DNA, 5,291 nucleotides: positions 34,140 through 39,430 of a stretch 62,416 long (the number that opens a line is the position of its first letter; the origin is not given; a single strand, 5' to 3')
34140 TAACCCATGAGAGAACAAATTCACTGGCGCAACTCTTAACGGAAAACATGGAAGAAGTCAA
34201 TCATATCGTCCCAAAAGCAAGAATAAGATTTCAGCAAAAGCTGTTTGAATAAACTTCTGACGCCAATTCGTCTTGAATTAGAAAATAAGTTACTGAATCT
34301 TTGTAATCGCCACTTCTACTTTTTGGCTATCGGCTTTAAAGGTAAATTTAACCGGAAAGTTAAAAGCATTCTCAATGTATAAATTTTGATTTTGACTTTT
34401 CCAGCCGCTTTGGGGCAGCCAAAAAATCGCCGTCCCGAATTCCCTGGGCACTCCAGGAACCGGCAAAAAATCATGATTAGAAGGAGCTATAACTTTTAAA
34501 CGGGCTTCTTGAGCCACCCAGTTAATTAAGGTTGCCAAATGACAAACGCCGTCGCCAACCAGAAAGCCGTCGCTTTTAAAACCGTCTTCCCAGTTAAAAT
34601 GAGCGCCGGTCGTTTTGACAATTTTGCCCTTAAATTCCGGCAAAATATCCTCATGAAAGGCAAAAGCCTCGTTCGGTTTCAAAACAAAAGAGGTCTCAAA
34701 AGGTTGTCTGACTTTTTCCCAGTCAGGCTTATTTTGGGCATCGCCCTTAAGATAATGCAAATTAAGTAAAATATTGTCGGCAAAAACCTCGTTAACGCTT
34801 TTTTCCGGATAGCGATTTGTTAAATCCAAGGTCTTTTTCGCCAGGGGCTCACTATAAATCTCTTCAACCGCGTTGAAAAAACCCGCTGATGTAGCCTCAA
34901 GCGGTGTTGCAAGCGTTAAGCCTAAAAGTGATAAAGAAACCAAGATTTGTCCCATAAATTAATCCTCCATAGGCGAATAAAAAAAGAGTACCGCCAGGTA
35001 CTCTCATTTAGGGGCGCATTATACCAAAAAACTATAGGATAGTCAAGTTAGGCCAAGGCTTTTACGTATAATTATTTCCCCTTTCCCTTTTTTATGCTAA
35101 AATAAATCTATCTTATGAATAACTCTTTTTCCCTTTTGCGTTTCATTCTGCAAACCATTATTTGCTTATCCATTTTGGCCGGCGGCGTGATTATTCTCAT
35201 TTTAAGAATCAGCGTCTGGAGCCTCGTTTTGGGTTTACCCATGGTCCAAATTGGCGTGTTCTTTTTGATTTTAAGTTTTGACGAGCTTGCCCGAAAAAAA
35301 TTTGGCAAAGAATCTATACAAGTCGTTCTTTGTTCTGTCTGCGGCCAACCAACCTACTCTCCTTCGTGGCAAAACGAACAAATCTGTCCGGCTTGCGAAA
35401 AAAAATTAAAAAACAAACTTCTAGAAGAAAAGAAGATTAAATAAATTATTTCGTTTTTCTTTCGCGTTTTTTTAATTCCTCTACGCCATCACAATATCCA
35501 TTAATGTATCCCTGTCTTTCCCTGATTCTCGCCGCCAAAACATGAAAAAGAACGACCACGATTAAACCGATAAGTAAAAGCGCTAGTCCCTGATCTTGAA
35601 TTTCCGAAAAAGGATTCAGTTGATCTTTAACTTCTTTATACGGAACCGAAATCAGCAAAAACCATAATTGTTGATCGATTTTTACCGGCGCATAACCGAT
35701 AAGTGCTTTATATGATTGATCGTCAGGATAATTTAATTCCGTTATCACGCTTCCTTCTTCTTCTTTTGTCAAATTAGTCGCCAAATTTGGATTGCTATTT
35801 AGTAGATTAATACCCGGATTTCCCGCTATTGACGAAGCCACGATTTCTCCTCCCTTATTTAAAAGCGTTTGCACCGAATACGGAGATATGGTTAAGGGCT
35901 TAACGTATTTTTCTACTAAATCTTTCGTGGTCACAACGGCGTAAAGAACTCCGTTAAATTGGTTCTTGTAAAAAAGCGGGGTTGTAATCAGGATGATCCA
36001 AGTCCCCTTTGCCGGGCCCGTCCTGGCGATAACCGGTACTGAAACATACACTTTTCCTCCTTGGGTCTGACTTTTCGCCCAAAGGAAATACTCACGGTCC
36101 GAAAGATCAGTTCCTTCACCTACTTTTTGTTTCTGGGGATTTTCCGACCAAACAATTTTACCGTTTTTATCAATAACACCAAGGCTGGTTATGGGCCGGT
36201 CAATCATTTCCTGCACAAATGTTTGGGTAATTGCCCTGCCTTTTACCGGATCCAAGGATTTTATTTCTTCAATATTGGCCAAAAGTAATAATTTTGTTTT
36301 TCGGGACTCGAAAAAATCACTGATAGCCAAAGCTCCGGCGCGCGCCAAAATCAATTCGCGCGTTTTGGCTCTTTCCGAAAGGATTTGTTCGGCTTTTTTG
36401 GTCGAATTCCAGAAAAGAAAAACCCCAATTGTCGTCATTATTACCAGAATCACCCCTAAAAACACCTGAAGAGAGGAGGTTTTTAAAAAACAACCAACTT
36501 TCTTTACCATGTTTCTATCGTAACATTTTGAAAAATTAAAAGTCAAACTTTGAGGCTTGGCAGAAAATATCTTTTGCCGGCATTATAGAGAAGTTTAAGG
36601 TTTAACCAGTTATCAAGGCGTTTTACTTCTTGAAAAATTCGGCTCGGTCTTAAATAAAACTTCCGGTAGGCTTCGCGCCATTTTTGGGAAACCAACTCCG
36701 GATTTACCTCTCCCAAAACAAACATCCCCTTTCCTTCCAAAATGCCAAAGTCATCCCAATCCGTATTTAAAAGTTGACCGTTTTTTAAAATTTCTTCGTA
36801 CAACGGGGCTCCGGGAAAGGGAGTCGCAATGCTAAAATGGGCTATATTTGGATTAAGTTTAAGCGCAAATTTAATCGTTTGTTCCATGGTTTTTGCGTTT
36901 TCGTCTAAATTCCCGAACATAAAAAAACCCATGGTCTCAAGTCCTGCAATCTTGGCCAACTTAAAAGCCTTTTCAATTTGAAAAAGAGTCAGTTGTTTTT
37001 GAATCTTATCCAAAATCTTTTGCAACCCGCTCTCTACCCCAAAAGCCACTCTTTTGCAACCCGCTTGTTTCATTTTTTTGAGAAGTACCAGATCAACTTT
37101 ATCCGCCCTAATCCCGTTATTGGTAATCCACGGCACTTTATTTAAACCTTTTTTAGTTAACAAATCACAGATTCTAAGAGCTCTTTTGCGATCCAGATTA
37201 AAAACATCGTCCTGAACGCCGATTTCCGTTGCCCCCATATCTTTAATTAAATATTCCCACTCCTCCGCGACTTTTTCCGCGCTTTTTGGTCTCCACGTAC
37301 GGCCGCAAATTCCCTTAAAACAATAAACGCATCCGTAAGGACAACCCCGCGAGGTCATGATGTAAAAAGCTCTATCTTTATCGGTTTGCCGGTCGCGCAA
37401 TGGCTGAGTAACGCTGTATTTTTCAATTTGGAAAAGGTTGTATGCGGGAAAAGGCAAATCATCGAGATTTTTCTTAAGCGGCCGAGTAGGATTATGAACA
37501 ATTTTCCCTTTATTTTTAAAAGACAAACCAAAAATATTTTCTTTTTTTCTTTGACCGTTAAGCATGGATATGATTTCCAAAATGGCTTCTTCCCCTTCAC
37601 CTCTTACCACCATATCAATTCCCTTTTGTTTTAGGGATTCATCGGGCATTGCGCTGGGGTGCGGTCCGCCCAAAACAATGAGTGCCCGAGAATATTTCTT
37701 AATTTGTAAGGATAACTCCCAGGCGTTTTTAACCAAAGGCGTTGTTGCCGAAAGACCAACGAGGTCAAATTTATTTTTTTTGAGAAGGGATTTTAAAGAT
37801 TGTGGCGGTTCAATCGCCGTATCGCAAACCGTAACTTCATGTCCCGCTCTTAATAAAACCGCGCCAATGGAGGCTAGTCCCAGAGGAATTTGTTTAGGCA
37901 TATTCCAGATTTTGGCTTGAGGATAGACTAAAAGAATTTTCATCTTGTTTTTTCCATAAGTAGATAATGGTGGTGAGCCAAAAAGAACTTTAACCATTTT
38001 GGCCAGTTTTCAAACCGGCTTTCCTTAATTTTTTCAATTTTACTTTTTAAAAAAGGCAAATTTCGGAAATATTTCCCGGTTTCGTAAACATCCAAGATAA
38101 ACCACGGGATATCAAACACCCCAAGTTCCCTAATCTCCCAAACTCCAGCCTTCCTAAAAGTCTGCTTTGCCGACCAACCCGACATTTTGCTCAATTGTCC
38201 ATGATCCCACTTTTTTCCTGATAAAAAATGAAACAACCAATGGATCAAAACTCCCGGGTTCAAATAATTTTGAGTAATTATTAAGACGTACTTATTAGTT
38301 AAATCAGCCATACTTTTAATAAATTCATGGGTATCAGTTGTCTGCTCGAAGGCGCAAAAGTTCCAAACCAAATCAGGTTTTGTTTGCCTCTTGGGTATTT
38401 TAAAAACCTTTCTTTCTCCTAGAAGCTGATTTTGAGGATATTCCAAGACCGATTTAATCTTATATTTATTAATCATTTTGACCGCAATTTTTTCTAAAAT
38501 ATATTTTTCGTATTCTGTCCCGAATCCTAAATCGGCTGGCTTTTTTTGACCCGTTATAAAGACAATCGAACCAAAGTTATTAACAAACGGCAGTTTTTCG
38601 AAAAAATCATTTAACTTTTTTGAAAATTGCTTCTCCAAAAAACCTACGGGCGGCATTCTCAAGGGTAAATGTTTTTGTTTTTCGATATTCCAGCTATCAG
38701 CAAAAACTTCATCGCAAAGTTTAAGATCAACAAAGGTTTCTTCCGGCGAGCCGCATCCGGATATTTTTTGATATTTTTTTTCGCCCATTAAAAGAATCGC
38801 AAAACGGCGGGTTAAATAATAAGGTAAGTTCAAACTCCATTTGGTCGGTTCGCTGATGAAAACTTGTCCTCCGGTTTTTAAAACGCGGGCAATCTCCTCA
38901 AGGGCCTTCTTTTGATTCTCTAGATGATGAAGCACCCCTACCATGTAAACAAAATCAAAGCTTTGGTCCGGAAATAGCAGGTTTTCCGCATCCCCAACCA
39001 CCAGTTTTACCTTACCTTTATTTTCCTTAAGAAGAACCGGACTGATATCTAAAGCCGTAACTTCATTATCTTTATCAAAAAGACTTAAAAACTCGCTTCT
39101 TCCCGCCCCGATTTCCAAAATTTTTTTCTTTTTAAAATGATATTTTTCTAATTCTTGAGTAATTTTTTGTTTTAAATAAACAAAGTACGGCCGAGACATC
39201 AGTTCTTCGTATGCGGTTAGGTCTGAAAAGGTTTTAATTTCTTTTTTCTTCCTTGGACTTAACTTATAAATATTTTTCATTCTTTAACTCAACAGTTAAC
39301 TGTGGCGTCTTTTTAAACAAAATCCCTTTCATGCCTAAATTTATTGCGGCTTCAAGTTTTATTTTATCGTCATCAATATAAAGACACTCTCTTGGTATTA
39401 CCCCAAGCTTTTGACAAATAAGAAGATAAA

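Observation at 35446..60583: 25-kb block of 15 same-strand genes combining three radical SAM enzymes, two methyltransferases and multiple GT-C-like paralogs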

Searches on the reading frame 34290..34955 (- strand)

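Call 12: search_protein_families(library=pfam, proteins=[window:34290-34955:-], max_evalue=0.001)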
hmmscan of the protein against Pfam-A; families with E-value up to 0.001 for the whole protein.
window:34290-34955:- (221 aa): 1 family
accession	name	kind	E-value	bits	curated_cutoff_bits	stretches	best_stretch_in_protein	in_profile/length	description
PF04294.18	VanW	-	4.5e-08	33.1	27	1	90-217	16-129/130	VanW like protein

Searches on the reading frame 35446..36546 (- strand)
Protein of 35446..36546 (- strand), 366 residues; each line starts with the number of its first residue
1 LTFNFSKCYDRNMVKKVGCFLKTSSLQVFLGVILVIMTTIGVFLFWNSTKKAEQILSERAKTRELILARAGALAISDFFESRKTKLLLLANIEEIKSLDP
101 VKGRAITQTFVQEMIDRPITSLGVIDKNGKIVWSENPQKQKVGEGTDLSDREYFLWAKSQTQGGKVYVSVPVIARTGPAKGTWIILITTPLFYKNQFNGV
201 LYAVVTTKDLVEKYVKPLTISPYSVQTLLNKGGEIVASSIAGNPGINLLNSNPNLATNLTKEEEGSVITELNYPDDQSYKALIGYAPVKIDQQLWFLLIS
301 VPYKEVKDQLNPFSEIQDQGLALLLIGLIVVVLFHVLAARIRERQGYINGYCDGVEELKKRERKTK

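Call 5: search_protein_families(library=pfam, proteins=[window:35446-36546:-], max_evalue=0.01)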
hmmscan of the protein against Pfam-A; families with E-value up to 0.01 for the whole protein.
window:35446-36546:- (366 aa): 1 family
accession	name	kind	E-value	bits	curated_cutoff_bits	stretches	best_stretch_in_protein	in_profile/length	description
PF02743.24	dCache_1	-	2.9e-14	53.6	45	1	60-299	7-239/240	Cache domain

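Call 7: search_protein_families(library=ncbifam, proteins=[window:35446-36546:-], max_evalue=0.01)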
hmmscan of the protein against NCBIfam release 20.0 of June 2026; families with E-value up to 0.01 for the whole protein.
window:35446-36546:- (366 aa): 0 families

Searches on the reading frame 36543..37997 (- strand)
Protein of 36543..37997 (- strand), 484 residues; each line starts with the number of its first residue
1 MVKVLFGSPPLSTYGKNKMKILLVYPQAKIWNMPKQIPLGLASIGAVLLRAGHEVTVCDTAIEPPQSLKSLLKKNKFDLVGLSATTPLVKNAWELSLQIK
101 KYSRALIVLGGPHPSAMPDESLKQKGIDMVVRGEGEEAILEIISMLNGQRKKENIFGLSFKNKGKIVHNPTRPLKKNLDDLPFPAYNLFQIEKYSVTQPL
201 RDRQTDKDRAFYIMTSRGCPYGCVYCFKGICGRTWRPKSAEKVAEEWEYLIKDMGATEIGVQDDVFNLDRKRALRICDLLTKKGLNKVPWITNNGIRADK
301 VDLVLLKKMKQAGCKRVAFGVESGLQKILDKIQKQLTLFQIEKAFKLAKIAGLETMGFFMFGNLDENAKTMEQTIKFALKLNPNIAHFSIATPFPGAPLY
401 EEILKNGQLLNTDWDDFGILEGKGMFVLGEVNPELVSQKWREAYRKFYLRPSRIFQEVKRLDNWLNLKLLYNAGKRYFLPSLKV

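Call 5: search_protein_families(library=pfam, proteins=[window:36543-37997:-], max_evalue=0.01)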
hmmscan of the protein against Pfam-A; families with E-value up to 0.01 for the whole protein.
window:36543-37997:- (484 aa): 3 families
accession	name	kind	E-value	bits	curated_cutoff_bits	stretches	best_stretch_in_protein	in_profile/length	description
PF02310.24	B12-binding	-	1.8e-20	73.4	32.1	1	37-142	13-120/121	B12 binding domain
PF04055.27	Radical_SAM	-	6e-18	66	29.5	1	215-378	3-166/166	Radical SAM superfamily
PF19864.5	Radical_SAM_N2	-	0.0003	20.7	29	1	103-152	85-131/151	Radical SAM proteins, N-terminal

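Call 7: search_protein_families(library=ncbifam, proteins=[window:36543-37997:-], max_evalue=0.01)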
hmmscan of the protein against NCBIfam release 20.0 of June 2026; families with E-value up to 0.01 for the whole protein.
window:36543-37997:- (484 aa): 29 families (the best 25 are shown)
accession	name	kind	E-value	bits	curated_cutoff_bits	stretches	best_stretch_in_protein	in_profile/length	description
TIGR03471.1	HpnJ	equivalog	7.7e-60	203.1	577.6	1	74-478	66-464/472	hopanoid biosynthesis associated radical SAM protein HpnJ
TIGR02026.1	BchE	equivalog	7.5e-53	180.1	481.35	1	32-408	15-392/497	magnesium-protoporphyrin IX monomethyl ester anaerobic oxidative cyclase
TIGR04072.2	rSAM_ladder_B12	equivalog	1.6e-40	139.1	360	2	209-409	179-378/443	lipid biosynthesis B12-binding/radical SAM protein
NF038361.1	rSAM_Sden_1168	equivalog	3.3e-40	138.2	575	1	69-409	133-479/560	Sden_1168 family B12-binding radical SAM P-methyltransferase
NF050148.1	rSAM_ApyD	equivalog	4e-40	137.8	750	1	74-403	72-393/645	RiPP biosynthesis radical SAM protein ApyD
TIGR04479.1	bcpD_PhpK_rSAM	subfamily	1.1e-31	109.8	600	1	40-385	74-413/504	PhpK family radical SAM P-methyltransferase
TIGR04014.1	B12_SAM_MJ_0865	equivalog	4.7e-31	108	360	1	39-406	12-361/434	methyl-coenzyme M reductase glutamine C-methyltransferase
TIGR04367.1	HpnR_B12_rSAM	equivalog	6.6e-31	107.4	650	1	19-402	1-372/490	hopanoid C-3 methylase HpnR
TIGR04013.1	B12_SAM_MJ_1487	hypoth_equivalog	4.2e-27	95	251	2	57-251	24-193/382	TIGR04013 family B12-binding domain/radical SAM domain-containing protein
NF033070.1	rSAM_AprD4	equivalog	3.6e-26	92.1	500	1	176-408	168-395/456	AprD4 family radical SAM diol-dehydratase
TIGR03975.1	rSAM_ocin_1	subfamily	4.7e-22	78.2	281.85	1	72-376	124-425/606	RiPP maturation radical SAM C-methyltransferase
TIGR04385.1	B12_rSAM_cofa1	equivalog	2.9e-20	72.9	450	1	35-378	17-361/438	B12 lower ligand biosynthesis radical SAM protein BzaD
TIGR04295.1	B12_rSAM_oligo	hypoth_equivalog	2e-19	69.6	400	1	38-343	25-323/422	TIGR04295 family B12-binding domain-containing radical SAM protein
NF033712.0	B12_rSAM_KedN5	subfamily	4.9e-18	64.7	700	1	28-276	6-261/624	KedN5 family methylcobalamin-dependent radical SAM C-methyltransferase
TIGR03960.1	rSAM_fuse_unch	hypoth_equivalog_domain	1e-16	60.6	462.3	1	207-380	251-423/605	TIGR03960 family B12-binding radical SAM protein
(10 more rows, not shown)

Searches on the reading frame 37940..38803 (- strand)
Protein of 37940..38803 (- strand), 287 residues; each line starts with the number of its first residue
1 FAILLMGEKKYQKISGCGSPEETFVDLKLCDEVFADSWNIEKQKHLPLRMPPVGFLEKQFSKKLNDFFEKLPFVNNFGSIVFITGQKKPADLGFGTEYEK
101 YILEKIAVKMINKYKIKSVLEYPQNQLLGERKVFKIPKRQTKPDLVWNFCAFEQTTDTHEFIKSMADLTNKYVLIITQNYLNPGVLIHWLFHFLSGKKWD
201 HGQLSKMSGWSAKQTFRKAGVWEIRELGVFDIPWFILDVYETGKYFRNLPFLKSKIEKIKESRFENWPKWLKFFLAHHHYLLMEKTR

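Call 42: search_protein_families(library=ncbifam, proteins=[window:37940-38803:-], max_evalue=1)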
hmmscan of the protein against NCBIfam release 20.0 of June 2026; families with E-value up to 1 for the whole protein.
window:37940-38803:- (287 aa): 0 families

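Call 61: search_protein_families(library=pfam, proteins=[window:37940-38803:-], max_evalue=0.01)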
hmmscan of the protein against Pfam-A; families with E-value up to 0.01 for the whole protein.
window:37940-38803:- (287 aa): 0 families

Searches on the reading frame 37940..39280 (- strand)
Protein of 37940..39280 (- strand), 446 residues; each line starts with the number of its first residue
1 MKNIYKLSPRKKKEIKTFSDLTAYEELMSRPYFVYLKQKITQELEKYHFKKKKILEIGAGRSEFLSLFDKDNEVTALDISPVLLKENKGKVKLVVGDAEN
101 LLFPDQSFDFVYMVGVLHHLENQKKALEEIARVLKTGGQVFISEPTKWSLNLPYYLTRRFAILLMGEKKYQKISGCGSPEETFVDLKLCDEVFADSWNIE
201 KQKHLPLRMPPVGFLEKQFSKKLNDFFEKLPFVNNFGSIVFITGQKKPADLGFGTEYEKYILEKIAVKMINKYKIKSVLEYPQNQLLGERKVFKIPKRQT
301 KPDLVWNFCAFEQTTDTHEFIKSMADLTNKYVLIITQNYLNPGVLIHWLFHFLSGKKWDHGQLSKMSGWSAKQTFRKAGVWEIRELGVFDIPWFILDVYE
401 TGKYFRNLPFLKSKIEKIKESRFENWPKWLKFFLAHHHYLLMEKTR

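Call 5: search_protein_families(library=pfam, proteins=[window:37940-39280:-], max_evalue=0.01)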
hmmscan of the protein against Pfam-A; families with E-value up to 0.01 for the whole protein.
window:37940-39280:- (446 aa): 11 families
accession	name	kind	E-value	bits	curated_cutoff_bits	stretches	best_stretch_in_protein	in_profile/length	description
PF08241.18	Methyltransf_11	-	7e-24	84.7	21.2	1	55-142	1-95/95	Methyltransferase domain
PF13489.12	Methyltransf_23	-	9.8e-20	71.4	27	1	38-147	10-121/164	Methyltransferase domain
PF13649.12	Methyltransf_25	-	4.3e-18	66.2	27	1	54-138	1-97/97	Methyltransferase domain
PF13847.12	Methyltransf_31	-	9.9e-16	58.2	27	1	50-146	3-113/145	Methyltransferase domain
PF08242.18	Methyltransf_12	-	1.8e-14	54.7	30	1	55-139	1-97/98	Methyltransferase domain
PF01209.24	Ubie_methyltran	-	7e-10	39.1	20.1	1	53-149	50-158/233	ubiE/COQ5 methyltransferase family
PF05148.21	Methyltransf_8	-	0.0002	21.7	27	1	40-144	63-158/219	Hypothetical methyltransferase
PF20922.3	Anamorsin_N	-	0.00034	20.8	27.1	1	103-147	47-92/163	Anamorsin, N-terminal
PF09960.14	DUF2194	-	0.00087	18.2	30.4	1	39-163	15-137/582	Uncharacterised protein conserved in bacteria (DUF2194)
PF07021.18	MetW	-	0.0011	19.1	21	1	52-145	15-110/193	Methionine biosynthesis protein MetW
PF05219.18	DREV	-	0.0025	17.4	26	1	41-143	85-187/265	DREV methyltransferase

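Call 7: search_protein_families(library=ncbifam, proteins=[window:37940-39280:-], max_evalue=0.01)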
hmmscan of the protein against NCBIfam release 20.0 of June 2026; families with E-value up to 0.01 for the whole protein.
window:37940-39280:- (446 aa): 32 families (the best 25 are shown)
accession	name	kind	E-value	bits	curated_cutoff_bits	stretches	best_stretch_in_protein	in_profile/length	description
TIGR02072.1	BioC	equivalog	2.2e-14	53.9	184.95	1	40-149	23-139/244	malonyl-ACP O-methyltransferase BioC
TIGR01934.1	MenG_MenH_UbiE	subfamily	2.4e-14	53.2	158.35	1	27-149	18-148/223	ubiquinone/menaquinone biosynthesis methyltransferase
NF045667.1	MTase_DVU1556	equivalog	3.1e-13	49.7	155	1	50-143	22-120/213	DVU_1556 family methyltransferase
NF045882.1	PLipidMtase_Leg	equivalog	1.9e-12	47.4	390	1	38-142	30-143/207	phospholipid N-methyltransferase PmtA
NF001241.0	PRK00216.1-2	equivalog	2e-12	47.2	327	1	51-147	52-152/231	demethylmenaquinone methyltransferase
NF001244.0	PRK00216.1-5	equivalog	4e-11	42.7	216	1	39-147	39-158/236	bifunctional demethylmenaquinone methyltransferase/2-methoxy-6-polyprenyl-1,4-benzoquinol methylase UbiE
NF043040.1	corrin_prot_MT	hypoth_equivalog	3.1e-10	39.9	180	1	36-153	30-161/216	corrinoid protein-associated methyltransferase CpaM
NF001240.0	PRK00216.1-1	equivalog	9.8e-10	37.9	378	1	88-155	114-183/251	bifunctional demethylmenaquinone methyltransferase/2-methoxy-6-polyprenyl-1,4-benzoquinol methylase UbiE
NF047649.1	MTase_UXPK_star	exception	2e-09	36.9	460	1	88-144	127-183/283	methyltransferase/UXPK-star double selenoprotein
NF004452.0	PRK05785.1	equivalog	2.1e-09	37.2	207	1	41-137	42-140/228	hypothetical protein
NF001243.0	PRK00216.1-4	equivalog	4e-09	36.2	235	1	72-167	73-179/237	demethylmenaquinone methyltransferase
NF045823.1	PthPhpthDimycoMt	equivalog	5.2e-09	35.7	300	1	50-140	66-164/256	phthiotriol/phenolphthiotriol dimycocerosates methyltransferase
NF045825.1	FAmtase_mtf2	equivalog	7.3e-09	35.2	400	1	49-142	57-158/248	fatty-acid O-methyltransferase Mtf2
NF052510.1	methyltran_MpqE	exception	1e-08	34.9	335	1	50-142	46-151/234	methyl-plastoquinone biosynthesis methyltransferase MpqE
NF040539.1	AST_met_ArsM_2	exception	1.8e-08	34.6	240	1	83-141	104-161/262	putative arsinothricin biosynthesis methyltransferase ArsM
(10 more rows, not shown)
